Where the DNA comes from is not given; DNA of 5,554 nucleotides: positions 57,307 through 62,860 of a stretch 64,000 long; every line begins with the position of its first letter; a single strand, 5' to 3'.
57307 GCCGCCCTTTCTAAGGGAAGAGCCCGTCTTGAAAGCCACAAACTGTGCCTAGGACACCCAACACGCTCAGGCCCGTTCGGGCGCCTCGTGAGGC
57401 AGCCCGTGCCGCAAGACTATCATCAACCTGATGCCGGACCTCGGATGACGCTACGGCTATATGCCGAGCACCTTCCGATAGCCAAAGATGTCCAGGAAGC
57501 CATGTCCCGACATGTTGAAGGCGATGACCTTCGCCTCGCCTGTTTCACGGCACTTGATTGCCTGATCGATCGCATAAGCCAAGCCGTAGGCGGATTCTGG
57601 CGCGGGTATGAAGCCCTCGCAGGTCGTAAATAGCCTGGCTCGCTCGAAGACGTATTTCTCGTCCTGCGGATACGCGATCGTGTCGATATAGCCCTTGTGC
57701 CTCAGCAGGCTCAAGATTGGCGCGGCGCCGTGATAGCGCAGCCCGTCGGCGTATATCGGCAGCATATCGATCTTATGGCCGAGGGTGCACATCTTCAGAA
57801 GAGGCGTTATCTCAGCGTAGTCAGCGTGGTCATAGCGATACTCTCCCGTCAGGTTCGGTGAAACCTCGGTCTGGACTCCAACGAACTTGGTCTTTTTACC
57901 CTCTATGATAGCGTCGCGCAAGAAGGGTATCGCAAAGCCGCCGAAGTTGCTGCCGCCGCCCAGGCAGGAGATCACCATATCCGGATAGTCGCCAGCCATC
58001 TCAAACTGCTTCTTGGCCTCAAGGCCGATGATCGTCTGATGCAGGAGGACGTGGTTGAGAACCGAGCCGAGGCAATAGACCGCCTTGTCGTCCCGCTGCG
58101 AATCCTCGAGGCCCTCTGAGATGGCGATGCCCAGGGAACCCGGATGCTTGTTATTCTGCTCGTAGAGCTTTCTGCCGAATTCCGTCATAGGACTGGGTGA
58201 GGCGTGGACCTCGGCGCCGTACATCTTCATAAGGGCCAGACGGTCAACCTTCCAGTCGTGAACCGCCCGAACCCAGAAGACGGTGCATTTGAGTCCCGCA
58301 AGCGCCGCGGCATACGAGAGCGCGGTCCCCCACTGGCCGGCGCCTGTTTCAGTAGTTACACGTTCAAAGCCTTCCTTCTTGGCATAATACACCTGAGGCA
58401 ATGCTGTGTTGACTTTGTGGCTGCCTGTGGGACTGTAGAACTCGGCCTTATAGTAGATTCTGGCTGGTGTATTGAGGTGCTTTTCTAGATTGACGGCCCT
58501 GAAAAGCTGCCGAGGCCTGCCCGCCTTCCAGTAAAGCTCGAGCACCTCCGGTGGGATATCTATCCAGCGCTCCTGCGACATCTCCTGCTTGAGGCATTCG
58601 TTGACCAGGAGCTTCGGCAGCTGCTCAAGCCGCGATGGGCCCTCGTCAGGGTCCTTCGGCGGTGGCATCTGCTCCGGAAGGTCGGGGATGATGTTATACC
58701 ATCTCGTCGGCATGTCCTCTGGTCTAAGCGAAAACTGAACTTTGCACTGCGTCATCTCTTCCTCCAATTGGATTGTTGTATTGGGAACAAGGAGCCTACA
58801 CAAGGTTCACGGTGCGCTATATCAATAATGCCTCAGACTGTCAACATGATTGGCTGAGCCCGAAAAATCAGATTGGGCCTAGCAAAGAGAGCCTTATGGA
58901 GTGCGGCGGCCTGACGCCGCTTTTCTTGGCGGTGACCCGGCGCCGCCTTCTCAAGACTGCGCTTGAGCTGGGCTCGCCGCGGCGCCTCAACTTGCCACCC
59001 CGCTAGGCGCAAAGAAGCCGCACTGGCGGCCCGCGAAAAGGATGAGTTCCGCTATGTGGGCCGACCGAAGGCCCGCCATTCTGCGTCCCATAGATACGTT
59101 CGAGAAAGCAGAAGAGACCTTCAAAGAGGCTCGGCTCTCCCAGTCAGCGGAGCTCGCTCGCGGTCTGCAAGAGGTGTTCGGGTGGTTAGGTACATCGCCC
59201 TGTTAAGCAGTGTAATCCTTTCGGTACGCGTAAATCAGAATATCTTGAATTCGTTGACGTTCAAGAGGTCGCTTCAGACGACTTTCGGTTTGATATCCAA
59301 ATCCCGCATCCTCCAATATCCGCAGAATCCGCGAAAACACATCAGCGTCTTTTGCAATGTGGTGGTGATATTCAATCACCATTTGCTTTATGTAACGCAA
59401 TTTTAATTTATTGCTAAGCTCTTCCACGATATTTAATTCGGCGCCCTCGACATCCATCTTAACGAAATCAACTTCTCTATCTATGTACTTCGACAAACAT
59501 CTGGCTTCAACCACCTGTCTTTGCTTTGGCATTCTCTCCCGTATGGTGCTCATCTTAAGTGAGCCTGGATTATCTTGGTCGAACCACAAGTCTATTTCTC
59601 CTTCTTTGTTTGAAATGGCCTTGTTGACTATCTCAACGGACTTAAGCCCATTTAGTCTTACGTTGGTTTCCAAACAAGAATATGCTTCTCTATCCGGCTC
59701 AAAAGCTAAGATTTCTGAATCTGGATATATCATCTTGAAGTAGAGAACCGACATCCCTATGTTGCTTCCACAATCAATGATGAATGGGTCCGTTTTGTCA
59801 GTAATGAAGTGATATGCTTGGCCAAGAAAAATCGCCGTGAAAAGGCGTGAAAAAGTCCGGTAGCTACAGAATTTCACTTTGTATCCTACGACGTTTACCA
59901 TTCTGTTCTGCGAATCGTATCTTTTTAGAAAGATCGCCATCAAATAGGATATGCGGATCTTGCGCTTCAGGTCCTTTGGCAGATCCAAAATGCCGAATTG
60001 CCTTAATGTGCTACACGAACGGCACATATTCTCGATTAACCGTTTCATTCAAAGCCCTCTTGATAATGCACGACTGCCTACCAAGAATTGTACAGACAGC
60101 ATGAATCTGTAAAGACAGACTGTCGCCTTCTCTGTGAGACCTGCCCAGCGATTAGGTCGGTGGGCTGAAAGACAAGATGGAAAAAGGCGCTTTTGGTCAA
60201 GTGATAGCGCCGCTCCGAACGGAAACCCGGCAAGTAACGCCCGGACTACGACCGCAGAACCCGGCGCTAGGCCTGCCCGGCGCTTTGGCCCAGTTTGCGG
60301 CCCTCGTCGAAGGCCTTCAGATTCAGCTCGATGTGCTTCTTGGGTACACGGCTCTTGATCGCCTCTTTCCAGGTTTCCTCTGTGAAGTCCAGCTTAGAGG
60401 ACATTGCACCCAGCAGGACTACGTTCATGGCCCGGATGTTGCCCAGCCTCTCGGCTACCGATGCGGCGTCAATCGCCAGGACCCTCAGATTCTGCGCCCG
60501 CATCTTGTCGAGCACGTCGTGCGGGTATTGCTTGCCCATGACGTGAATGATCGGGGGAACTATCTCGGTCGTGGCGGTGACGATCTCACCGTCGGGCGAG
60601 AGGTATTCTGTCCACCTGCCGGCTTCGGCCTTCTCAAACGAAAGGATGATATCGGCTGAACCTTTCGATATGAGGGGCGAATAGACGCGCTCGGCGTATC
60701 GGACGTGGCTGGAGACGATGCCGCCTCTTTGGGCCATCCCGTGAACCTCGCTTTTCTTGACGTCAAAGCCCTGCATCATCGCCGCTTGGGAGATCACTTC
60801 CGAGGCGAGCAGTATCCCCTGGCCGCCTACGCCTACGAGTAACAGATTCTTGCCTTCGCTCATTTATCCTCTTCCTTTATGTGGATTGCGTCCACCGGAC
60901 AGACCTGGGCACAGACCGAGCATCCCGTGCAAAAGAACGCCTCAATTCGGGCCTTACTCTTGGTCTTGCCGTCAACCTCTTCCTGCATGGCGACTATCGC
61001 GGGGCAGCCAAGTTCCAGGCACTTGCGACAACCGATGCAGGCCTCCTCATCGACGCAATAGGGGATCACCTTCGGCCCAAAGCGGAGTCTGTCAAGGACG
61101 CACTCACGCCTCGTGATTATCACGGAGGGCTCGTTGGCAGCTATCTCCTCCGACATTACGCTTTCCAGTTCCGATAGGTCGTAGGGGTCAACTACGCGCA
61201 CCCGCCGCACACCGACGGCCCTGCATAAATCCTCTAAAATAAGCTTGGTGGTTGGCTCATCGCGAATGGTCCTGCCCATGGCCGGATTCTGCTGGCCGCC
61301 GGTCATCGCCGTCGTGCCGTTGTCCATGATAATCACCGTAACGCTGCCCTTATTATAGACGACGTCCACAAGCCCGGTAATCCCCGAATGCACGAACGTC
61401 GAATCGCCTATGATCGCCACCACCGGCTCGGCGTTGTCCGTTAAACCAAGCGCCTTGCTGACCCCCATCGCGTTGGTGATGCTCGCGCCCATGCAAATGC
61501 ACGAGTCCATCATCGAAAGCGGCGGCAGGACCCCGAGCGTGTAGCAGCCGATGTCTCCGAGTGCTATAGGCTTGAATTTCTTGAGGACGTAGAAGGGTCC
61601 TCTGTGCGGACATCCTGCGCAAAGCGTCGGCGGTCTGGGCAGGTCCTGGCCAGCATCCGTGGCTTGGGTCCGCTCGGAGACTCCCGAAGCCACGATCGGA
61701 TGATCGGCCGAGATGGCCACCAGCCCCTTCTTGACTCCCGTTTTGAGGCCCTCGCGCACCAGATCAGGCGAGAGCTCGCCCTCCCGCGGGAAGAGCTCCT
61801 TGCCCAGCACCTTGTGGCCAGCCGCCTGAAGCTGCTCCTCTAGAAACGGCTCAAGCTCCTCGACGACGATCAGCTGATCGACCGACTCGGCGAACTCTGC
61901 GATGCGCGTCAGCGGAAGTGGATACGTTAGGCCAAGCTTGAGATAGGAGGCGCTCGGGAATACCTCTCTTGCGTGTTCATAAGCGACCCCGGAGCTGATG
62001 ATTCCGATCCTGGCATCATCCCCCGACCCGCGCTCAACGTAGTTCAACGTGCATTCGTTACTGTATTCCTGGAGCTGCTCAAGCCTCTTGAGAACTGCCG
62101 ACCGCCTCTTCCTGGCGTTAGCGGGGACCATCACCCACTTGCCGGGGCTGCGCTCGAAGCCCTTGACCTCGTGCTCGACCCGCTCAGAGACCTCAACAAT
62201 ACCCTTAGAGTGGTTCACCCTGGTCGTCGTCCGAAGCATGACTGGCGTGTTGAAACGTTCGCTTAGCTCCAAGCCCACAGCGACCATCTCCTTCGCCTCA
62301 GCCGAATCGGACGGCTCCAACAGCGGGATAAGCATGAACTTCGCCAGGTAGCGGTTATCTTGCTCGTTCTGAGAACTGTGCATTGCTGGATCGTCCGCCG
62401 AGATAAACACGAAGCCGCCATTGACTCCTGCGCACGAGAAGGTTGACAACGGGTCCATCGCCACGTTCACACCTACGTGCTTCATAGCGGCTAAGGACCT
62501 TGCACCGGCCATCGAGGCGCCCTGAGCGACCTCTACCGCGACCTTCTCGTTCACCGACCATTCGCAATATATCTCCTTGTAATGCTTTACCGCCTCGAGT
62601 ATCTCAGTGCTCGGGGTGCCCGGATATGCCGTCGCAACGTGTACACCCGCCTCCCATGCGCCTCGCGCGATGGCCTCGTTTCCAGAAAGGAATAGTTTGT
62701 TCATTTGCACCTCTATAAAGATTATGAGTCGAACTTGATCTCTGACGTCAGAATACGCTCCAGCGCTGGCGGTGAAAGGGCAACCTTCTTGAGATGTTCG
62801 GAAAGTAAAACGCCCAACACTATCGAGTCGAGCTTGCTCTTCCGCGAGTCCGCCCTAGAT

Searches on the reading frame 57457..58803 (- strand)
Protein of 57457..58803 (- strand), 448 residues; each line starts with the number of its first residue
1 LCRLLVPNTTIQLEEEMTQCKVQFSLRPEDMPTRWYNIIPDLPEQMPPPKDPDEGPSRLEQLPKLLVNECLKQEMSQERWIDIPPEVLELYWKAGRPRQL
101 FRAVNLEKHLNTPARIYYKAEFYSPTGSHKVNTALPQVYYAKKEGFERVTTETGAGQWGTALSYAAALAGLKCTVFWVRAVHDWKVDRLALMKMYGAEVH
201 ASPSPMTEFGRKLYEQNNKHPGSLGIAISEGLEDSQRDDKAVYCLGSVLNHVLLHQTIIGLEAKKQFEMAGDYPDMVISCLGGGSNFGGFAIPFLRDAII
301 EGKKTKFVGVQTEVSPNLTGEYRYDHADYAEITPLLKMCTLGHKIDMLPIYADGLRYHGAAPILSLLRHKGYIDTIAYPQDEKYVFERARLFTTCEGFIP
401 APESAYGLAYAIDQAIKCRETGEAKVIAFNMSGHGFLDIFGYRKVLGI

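Call 7: search_protein_families(library=pfam, proteins=[window:57457-58803:-], max_evalue=0.01)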
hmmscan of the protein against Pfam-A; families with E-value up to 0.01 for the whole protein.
window:57457-58803:- (448 aa): 1 family
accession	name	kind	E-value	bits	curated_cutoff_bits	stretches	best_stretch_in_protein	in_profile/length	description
PF00291.31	PALP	-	2.2e-39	136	35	1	94-433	4-295/295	Pyridoxal-phosphate dependent enzyme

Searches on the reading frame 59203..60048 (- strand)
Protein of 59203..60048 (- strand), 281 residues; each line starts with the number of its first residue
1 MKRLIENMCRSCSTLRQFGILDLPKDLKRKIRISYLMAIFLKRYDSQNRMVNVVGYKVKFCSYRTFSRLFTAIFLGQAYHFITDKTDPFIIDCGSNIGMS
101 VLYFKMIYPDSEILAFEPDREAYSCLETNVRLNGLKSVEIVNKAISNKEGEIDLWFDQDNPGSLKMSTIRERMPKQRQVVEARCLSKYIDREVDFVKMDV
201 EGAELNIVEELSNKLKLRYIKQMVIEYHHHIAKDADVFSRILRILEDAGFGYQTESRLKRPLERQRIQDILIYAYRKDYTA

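Call 39: search_protein_families(library=pfam, proteins=[window:59203-60048:-], max_evalue=0.1)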
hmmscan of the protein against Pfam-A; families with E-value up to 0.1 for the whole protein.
window:59203-60048:- (281 aa): 3 families
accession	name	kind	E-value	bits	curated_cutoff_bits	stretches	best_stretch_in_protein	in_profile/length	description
PF05050.19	Methyltransf_21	-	7.2e-17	62.5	22.7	1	92-250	1-171/173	Methyltransferase FkbM domain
PF05575.17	V_cholerae_RfbT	-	0.00014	21.7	27.9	1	84-246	77-248/286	Vibrio cholerae RfbT protein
PF05175.20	MTS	-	0.048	13.7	23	1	88-147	33-92/170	Methyltransferase small domain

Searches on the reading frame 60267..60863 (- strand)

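Call 39: search_protein_families(library=pfam, proteins=[window:60267-60863:-], max_evalue=0.1)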
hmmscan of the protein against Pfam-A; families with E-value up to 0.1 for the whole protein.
window:60267-60863:- (198 aa): 1 family
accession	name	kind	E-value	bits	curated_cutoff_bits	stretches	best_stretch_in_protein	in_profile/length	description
PF01558.24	POR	-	4.5e-42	144.6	27.4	1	13-189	1-172/173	Pyruvate ferredoxin/flavodoxin oxidoreductase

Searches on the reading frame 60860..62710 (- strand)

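Call 39: search_protein_families(library=pfam, proteins=[window:60860-62710:-], max_evalue=0.1)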
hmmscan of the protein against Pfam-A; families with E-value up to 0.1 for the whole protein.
window:60860-62710:- (616 aa): 14 families
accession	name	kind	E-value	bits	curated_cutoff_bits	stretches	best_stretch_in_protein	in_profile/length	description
PF02775.26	TPP_enzyme_C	-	2e-23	83.3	21.9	1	386-531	1-149/151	Thiamine pyrophosphate enzyme, C-terminal TPP binding domain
PF01855.24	POR_N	-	1.1e-11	45.4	27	1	17-178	2-171/231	Pyruvate flavodoxin/ferredoxin oxidoreductase, thiamine diP-bdg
PF14697.11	Fer4_21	-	3.3e-08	34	35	1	553-610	3-58/59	4Fe-4S dicluster domain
PF12838.12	Fer4_7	-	8.6e-08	33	27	1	558-608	2-52/52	4Fe-4S dicluster domain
PF00037.32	Fer4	-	3.5e-07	30.2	21.1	1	594-609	8-23/24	4Fe-4S binding domain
PF13187.11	Fer4_9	-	1.4e-06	28.7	27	1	557-609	1-52/52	4Fe-4S dicluster domain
PF13237.11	Fer4_10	-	2.6e-06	27.7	25.5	1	553-605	4-53/53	4Fe-4S dicluster domain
PF02776.23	TPP_enzyme_N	-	0.00022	21.4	26.8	1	10-112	3-105/119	Thiamine pyrophosphate enzyme, N-terminal TPP binding domain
PF12837.12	Fer4_6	-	0.00024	21.3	25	2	553-572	4-22/24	4Fe-4S binding domain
PF13292.11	DXP_synthase_N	-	0.0017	18.2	21.2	1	408-467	114-174/274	1-deoxy-D-xylulose-5-phosphate synthase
PF12797.12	Fer4_2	-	0.0019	18.5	24.5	2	589-606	5-22/22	4Fe-4S binding domain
PF13484.11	Fer4_16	-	0.0062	17.7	30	1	594-612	2-20/66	4Fe-4S double cluster binding domain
PF17179.9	Fer4_22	-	0.026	15.8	27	0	584-607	71-94/95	4Fe-4S dicluster domain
PF13370.11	Fer4_13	-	0.058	14.5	24.5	0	553-578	1-25/58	4Fe-4S single cluster domain of Ferredoxin I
